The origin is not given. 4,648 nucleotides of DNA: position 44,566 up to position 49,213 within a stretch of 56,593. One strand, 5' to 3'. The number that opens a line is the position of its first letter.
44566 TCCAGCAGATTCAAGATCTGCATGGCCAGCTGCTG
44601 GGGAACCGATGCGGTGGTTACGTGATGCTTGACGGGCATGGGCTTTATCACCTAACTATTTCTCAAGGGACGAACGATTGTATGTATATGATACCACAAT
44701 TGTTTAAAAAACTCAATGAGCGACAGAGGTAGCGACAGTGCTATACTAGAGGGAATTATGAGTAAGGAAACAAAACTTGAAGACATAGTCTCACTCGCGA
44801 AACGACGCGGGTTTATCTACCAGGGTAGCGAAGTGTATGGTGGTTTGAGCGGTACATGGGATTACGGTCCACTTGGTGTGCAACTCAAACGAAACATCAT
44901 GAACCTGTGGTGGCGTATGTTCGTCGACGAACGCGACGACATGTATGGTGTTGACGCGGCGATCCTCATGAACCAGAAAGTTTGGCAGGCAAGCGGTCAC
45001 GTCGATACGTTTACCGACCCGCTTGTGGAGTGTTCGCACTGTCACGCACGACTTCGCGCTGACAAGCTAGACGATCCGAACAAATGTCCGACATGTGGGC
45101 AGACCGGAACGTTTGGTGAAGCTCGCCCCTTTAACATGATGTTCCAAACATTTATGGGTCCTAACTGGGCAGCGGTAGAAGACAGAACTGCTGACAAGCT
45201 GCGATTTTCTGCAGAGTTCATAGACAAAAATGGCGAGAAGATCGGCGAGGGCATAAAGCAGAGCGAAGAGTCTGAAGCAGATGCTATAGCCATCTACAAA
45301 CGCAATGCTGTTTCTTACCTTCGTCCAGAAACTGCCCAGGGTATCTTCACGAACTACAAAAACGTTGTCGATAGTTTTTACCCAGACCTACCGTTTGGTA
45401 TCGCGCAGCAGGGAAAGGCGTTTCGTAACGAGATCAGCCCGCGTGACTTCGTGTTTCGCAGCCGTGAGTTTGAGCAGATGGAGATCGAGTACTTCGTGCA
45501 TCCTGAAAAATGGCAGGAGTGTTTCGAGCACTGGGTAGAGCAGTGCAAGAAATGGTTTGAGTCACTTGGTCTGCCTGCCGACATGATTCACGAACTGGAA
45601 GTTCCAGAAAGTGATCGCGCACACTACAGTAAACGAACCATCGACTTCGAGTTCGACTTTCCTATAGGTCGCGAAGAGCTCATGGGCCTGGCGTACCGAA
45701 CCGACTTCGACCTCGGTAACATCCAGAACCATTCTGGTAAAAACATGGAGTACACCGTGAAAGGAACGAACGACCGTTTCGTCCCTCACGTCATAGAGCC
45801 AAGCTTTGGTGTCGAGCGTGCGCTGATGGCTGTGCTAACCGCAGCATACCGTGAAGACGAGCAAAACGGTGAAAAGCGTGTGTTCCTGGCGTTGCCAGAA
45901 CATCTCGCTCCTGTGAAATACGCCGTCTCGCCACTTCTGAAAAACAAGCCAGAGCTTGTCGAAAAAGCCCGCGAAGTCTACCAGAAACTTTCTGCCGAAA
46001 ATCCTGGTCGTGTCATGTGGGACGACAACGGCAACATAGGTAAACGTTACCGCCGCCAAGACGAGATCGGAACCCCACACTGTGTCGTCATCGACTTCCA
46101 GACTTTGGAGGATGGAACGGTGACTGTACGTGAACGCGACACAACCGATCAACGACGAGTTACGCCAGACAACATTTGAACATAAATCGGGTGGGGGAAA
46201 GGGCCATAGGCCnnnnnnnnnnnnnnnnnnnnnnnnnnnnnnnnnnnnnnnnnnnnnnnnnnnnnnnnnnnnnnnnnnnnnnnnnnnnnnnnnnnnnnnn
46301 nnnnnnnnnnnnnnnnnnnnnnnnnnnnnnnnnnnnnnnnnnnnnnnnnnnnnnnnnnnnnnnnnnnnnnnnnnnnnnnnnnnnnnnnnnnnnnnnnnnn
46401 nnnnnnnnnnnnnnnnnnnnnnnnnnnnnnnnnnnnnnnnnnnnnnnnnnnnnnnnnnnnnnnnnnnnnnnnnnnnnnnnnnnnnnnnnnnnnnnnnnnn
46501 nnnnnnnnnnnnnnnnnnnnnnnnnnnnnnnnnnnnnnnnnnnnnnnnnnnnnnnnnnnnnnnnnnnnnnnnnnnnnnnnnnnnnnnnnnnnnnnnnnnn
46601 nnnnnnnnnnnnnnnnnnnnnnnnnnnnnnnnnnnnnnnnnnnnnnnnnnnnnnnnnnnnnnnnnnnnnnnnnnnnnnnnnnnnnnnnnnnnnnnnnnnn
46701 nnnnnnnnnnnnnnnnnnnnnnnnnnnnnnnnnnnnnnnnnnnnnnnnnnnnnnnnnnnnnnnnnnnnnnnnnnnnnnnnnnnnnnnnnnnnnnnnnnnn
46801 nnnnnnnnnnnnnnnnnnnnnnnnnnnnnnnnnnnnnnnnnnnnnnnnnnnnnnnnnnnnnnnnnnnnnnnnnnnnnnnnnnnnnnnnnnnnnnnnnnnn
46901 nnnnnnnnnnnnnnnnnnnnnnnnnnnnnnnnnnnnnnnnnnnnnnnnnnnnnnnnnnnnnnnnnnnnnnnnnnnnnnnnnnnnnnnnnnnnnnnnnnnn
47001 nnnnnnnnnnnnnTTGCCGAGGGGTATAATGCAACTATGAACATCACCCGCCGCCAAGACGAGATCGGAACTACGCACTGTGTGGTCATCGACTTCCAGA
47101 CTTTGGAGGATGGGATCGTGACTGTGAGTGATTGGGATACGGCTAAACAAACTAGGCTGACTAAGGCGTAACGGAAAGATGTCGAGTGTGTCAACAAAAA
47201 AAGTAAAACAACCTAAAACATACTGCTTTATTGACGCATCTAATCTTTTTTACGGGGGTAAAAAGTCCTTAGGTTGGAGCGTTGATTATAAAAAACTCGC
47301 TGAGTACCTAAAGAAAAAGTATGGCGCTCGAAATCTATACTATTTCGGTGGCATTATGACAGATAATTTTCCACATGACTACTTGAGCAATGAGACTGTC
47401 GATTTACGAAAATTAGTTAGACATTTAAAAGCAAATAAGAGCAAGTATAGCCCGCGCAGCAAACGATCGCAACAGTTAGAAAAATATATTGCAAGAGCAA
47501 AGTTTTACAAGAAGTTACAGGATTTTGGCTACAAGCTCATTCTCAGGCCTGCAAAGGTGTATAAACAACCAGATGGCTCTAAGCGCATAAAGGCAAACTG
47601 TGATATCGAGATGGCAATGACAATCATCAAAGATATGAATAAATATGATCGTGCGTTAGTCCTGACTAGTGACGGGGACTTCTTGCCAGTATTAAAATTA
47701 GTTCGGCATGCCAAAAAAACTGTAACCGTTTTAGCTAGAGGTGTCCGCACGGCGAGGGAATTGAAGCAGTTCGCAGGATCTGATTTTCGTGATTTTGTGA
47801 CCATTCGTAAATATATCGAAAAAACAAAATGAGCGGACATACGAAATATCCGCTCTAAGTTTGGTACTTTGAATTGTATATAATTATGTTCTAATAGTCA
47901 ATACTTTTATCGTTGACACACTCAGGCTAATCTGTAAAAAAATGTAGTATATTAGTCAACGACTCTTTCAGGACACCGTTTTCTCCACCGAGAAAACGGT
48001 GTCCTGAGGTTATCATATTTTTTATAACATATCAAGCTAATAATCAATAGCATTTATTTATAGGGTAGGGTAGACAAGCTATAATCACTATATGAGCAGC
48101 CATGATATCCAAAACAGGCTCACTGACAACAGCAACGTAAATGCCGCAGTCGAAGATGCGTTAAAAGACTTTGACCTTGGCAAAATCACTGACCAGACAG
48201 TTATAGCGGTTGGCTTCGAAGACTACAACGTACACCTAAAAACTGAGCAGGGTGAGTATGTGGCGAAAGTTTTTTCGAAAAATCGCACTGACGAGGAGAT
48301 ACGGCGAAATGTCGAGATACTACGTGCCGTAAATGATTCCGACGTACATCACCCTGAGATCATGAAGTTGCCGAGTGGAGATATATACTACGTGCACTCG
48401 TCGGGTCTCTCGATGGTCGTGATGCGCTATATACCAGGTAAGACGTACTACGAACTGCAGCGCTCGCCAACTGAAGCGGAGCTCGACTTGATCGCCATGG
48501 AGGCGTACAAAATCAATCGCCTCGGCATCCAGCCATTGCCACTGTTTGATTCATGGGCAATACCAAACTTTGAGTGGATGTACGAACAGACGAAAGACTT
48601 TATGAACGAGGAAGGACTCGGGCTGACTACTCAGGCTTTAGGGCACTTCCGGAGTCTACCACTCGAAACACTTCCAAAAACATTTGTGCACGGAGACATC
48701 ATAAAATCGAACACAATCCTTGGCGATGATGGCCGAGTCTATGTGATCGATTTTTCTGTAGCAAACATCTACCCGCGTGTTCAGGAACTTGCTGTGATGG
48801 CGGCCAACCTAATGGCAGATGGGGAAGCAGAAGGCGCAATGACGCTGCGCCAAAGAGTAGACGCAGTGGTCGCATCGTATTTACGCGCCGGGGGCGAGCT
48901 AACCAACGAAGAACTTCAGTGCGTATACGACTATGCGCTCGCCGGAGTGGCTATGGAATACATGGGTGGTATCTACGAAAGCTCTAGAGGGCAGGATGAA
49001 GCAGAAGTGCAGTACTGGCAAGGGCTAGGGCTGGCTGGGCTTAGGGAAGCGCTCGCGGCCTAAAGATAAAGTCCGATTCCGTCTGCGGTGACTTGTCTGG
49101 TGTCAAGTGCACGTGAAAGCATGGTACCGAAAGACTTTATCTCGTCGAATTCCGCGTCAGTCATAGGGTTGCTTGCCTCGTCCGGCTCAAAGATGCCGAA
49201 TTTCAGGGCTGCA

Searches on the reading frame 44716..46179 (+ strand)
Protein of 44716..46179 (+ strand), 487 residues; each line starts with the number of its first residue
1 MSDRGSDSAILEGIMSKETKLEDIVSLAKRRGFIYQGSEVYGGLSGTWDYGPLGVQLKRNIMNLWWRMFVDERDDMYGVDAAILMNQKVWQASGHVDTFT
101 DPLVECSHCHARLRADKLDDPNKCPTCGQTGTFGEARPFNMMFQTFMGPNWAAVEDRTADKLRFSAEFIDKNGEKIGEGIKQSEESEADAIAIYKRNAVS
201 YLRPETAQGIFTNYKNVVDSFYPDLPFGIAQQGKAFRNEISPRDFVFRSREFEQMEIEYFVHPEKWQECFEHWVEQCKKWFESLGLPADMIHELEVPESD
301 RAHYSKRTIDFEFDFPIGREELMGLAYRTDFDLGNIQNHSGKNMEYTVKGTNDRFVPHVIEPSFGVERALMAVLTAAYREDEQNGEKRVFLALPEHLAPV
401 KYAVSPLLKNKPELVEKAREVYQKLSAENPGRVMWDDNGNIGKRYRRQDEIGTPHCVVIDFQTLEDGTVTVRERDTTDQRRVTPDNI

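Call 84: search_protein_families(library=pfam, proteins=[window:44716-46179:+], max_evalue=0.001)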
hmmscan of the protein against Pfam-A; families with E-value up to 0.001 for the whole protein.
window:44716-46179:+ (487 aa): 2 families
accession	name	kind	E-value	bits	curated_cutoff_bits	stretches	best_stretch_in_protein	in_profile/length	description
PF03129.25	HGTP_anticodon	-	3.4e-21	75.6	21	1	403-486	3-86/94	Anticodon binding domain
PF00587.30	tRNA-synt_2b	-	2.9e-17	63.8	29.3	1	200-374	11-176/179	tRNA synthetase class II core domain (G, H, P, S and T)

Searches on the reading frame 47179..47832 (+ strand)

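Call 84: search_protein_families(library=pfam, proteins=[window:47179-47832:+], max_evalue=0.001)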
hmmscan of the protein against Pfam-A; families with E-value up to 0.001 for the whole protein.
window:47179-47832:+ (217 aa): 1 family
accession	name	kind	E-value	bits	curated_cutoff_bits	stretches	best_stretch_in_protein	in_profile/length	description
PF01936.24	NYN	-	3.1e-18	67.1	24.2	1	14-199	2-138/145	NYN domain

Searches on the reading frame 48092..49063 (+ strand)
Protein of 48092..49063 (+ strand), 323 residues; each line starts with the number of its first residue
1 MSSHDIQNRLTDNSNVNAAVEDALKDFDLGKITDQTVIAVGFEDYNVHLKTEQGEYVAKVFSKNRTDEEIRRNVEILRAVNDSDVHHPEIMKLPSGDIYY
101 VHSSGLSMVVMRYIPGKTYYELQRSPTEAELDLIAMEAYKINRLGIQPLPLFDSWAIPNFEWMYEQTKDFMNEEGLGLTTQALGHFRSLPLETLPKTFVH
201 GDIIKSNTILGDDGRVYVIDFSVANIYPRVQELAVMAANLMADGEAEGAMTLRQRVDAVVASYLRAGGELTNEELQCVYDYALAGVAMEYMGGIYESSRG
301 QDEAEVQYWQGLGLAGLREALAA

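Call 84: search_protein_families(library=pfam, proteins=[window:48092-49063:+], max_evalue=0.001)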
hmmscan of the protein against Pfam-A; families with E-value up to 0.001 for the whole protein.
window:48092-49063:+ (323 aa): 1 family
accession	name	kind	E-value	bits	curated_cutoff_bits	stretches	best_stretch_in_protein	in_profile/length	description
PF01636.29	APH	-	6.7e-22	78.9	23.2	1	36-248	3-221/239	Phosphotransferase enzyme family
